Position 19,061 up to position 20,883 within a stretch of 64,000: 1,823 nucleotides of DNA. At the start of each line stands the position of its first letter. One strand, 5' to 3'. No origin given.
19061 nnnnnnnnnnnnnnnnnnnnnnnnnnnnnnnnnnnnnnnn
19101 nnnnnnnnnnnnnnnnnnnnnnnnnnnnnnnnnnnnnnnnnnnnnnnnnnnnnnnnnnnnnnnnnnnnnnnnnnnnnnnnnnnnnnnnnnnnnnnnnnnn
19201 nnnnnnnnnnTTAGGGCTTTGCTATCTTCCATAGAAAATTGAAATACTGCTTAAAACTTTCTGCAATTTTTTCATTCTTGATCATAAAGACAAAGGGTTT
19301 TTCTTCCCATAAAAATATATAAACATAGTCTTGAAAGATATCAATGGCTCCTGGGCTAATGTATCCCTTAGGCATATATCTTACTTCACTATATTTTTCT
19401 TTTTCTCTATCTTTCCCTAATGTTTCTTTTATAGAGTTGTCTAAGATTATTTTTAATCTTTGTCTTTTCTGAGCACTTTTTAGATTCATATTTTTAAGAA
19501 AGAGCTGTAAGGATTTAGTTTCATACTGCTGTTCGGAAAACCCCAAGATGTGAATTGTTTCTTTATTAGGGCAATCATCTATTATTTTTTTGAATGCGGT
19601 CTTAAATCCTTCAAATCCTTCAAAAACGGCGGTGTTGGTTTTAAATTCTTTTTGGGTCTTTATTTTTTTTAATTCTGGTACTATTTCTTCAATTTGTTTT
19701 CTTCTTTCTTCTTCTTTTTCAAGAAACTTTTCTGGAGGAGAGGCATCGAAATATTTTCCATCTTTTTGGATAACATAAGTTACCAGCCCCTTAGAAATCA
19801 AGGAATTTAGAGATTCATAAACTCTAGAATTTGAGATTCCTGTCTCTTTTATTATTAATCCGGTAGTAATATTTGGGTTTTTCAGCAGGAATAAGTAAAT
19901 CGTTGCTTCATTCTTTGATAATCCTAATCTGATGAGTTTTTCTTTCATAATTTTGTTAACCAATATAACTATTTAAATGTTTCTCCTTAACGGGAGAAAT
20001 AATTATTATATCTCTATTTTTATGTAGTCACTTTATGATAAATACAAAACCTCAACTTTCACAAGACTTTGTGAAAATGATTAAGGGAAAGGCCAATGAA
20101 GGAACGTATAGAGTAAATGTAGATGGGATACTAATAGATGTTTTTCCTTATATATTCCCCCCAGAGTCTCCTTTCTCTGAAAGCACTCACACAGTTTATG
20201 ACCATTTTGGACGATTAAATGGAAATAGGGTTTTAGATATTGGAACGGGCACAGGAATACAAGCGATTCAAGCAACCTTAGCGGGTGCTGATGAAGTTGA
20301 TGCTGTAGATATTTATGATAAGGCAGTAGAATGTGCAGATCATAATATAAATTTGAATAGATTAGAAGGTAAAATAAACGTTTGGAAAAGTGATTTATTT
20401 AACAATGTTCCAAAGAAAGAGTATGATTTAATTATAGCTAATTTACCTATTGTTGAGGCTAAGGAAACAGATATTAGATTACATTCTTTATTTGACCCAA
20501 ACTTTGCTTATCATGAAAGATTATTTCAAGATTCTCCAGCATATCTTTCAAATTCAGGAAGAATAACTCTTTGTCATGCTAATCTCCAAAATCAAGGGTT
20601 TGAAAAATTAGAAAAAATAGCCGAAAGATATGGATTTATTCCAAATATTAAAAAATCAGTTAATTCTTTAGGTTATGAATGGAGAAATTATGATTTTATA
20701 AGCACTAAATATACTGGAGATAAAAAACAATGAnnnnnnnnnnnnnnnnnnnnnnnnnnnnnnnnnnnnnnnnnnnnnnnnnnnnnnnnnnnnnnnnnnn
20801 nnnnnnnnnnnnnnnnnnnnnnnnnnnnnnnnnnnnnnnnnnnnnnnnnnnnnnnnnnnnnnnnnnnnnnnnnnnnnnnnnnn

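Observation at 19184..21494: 2.25-kb cassette (TrmB paralog, SAM methyltransferase, VUT/YhhQ-like transporter) flanked by a 31-bp duplication of the RNase HII 3' end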

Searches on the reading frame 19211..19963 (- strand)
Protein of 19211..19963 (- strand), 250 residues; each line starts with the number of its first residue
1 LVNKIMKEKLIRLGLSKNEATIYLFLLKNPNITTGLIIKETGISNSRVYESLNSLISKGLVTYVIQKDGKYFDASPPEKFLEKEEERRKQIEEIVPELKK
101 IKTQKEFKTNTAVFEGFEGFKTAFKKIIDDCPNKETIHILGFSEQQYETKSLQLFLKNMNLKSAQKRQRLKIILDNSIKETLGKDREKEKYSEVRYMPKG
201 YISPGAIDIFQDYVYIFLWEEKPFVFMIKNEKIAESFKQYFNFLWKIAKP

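Call 8: search_protein_families(library=pfam, proteins=[window:19211-19963:-], max_evalue=0.01)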
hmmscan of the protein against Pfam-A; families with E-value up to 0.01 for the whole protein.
window:19211-19963:- (250 aa): 5 families
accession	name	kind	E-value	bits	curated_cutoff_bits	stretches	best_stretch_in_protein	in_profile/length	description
PF01978.25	TrmB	-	3.4e-14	52.9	25.6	1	12-78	3-68/68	Sugar-specific transcriptional regulator TrmB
PF13412.12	HTH_24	-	8.7e-06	25.7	21.9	1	22-62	8-48/48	Winged helix-turn-helix DNA-binding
PF08221.17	HTH_9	-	7.7e-05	23.2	23.4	1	20-64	16-60/62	RNA polymerase III subunit RPC82 helix-turn-helix domain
PF12802.13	MarR_2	-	0.00032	21.2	27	1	14-64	2-53/61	MarR family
PF13730.12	HTH_36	-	0.00081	19.6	25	1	14-61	2-55/55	Helix-turn-helix domain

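Call 62: search_solved_structures(query=window:19214-19963:-, max_evalue=1, show_alignments=1)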
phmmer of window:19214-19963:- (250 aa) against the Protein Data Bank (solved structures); distinct sequences matched with E-value up to 1: 4.
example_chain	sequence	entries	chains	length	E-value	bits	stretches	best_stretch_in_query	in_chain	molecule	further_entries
3qph_A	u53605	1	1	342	0.0029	20.5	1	9-106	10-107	TrmB, a global transcription regulator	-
1sfx_A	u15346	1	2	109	0.14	15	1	9-84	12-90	Conserved hypothetical protein AF2008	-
6cka_A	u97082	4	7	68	0.23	14.3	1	59-102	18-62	Paratox | Prx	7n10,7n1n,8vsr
4wa8_A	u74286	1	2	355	0.38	13.6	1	45-107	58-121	Flap endonuclease 1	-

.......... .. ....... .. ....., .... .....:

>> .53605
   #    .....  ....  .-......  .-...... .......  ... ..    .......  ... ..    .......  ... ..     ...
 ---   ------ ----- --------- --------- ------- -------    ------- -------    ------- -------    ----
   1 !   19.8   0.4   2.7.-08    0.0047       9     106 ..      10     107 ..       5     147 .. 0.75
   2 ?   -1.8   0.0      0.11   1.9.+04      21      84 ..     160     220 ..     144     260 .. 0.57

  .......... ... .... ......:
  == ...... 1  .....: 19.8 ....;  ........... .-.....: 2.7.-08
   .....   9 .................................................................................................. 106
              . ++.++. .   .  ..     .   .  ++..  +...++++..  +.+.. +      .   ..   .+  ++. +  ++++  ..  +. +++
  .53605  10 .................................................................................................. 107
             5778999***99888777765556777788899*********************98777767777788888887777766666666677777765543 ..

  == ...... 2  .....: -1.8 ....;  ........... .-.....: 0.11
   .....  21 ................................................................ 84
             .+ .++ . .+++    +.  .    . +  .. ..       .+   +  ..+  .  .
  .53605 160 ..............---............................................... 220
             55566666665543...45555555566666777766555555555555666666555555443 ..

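Call 63: search_protein_families(library=ncbifam, proteins=[window:19214-19963:-], max_evalue=0.01)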
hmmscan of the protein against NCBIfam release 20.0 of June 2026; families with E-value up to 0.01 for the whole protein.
window:19214-19963:- (250 aa): 6 families
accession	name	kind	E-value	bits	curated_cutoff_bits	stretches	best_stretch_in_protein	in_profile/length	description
NF047390.1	TransRegTrmBL1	equivalog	2.9e-10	39.6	650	1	4-100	4-100/341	HTH-type sugar sensing transcriptional regulator TrmBL1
NF040851.1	tran_reg_TrmB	equivalog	3.3e-08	33.1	600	1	6-108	7-108/338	HTH-type sugar-sensing transcriptional regulator TrmB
NF053606.1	Sta1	subfamily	1.5e-05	25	80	1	14-64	17-67/100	Sta1 family transcriptional regulator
NF047392.1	TransRegTrmBHalo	equivalog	3.3e-05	23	500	1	12-104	15-103/349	HTH-type sugar sensing transcriptional regulator TrmB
NF040939.2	trans_reg_lrs14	equivalog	0.00012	22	90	1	13-67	17-72/103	Lrs14 family HTH-type transcriptional regulator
NF053756.1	MreA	equivalog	0.0035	17.1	100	0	6-67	6-67/110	MreA family transcriptional regulator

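Call 84: find_related_loci(query=window:19214-19963:-, collection=viral_contigs, flank=5000)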
Query window:19214-19963:- (250 aa) in viral_contigs; peptide patterns used: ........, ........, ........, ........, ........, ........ (x = any residue, [..] = any of these).
47 stretches matched a pattern, but none encodes a relative of the query by tblastn (E <= 1e-3).

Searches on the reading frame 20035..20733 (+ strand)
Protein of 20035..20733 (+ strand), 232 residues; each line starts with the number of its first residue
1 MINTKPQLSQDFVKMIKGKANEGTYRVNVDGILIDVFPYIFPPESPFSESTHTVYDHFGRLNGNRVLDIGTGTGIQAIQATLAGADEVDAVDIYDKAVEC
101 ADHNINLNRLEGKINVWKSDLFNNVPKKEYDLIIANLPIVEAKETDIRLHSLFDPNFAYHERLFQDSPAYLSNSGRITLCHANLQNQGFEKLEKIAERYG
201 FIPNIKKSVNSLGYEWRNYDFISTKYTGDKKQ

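Call 8: search_protein_families(library=pfam, proteins=[window:20035-20733:+], max_evalue=0.01)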
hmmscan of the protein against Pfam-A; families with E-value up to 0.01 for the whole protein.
window:20035-20733:+ (232 aa): 15 families
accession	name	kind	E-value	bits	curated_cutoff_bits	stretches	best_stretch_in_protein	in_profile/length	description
PF05175.20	MTS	-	2.1e-16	60.5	23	1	56-183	25-142/170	Methyltransferase small domain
PF06325.19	PrmA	-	5.2e-16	59.4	22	1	62-137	161-234/296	Ribosomal protein L11 methyltransferase (PrmA)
PF02475.24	TRM5-TYW2_MTfase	-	3.4e-07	30.8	28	1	62-139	36-114/164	TRM5/TYW2 methyltransferase domain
PF13649.12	Methyltransf_25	-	3.7e-07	31.2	27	1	66-140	1-75/97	Methyltransferase domain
PF13847.12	Methyltransf_31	-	6.4e-07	29.6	27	1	63-196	4-126/145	Methyltransferase domain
PF10294.15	Methyltransf_16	-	1.1e-06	28.9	21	1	56-135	40-126/174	Lysine methyltransferase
PF13489.12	Methyltransf_23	-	4.4e-06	27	27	1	62-136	22-88/164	Methyltransferase domain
PF12847.13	Methyltransf_18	-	7.2e-05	23.3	27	1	62-134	14-87/151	Methyltransferase domain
PF08241.18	Methyltransf_11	-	0.00014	22.9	21.2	1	67-136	1-67/95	Methyltransferase domain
PF01170.24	UPF0020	-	0.00037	20.7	22.3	1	88-157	79-149/197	RMKL-like, methyltransferase domain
PF09445.16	Methyltransf_15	-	0.00051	20.1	22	1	64-135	2-77/165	RNA cap guanine-N2 methyltransferase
PF03602.21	Cons_hypoth95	-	0.0017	18.5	24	1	60-132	39-116/182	Conserved hypothetical protein 95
PF01135.25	PCMT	-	0.0028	17.9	20.3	1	62-122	73-134/210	Protein-L-isoaspartate(D-aspartate) O-methyltransferase (PCMT)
PF03848.20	TehB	-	0.0029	17.5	20.4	1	60-137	28-103/193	Tellurite resistance protein TehB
PF02005.22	TRM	-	0.003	17.3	27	1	65-118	52-107/376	N2,N2-dimethylguanosine tRNA methyltransferase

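Call 63: search_protein_families(library=ncbifam, proteins=[window:20035-20733:+], max_evalue=0.01)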
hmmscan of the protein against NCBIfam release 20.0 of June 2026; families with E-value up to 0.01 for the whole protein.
window:20035-20733:+ (232 aa): 45 families (the best 25 are shown)
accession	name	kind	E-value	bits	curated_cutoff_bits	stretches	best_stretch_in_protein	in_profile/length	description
NF011529.0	PRK14968.1-3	equivalog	6.2e-26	91.1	162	1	29-209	5-182/198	putative methyltransferase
TIGR03533.1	L3_gln_methyl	equivalog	1.7e-19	70.2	229.7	1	43-146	101-206/284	50S ribosomal protein L3 N(5)-glutamine methyltransferase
NF001785.0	PRK00517.2-2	equivalog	1.5e-17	63.7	188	1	61-137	144-219/282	50S ribosomal protein L11 methyltransferase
TIGR00536.1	hemK_fam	subfamily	1.5e-17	63.6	115.5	1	64-201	116-264/286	HemK family protein methyltransferase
TIGR00537.1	hemK_rel_arch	hypoth_equivalog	2.2e-16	60.1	87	1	56-205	13-162/179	HemK2/MTQ2 family protein methyltransferase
TIGR03534.1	RF_mod_PrmC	equivalog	5.8e-16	58.7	199.1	1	62-191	88-229/253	peptide chain release factor N(5)-glutamine methyltransferase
NF001790.0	PRK00517.3-3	equivalog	4.2e-13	49.3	269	1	61-196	121-250/262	50S ribosomal protein L11 methyltransferase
TIGR00406.1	prmA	equivalog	5.8e-12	45.6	183.15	1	61-137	158-233/288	50S ribosomal protein L11 methyltransferase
NF047853.1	tRm6a37MtseTrmN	equivalog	2.5e-10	40.5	350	1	63-203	44-187/244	tRNA(1)(Val) (adenine(37)-N(6))-methyltransferase TrmN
NF011530.0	PRK14968.1-4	equivalog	2.5e-10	40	243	1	62-203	39-177/202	putative methyltransferase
NF043040.1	corrin_prot_MT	hypoth_equivalog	3.5e-10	39.7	180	1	56-144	36-125/216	corrinoid protein-associated methyltransferase CpaM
NF001786.0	PRK00517.2-4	equivalog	7.7e-10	38.3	327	1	62-137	143-214/277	50S ribosomal protein L11 methyltransferase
NF007023.0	PRK09489.1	equivalog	3e-09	36.5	295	1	28-148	163-280/342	16S rRNA (guanine(1207)-N(2))-methyltransferase RsmC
NF011528.0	PRK14968.1-2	equivalog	7e-09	35.5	171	1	55-146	31-124/205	putative methyltransferase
NF002421.0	PRK01544.1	equivalog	4.7e-07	28.9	567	1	64-145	140-222/524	bifunctional peptide chain release factor N(5)-glutamine methyltransferase PrmC/tRNA (guanosine(46)-N7)-methyltransferase TrmB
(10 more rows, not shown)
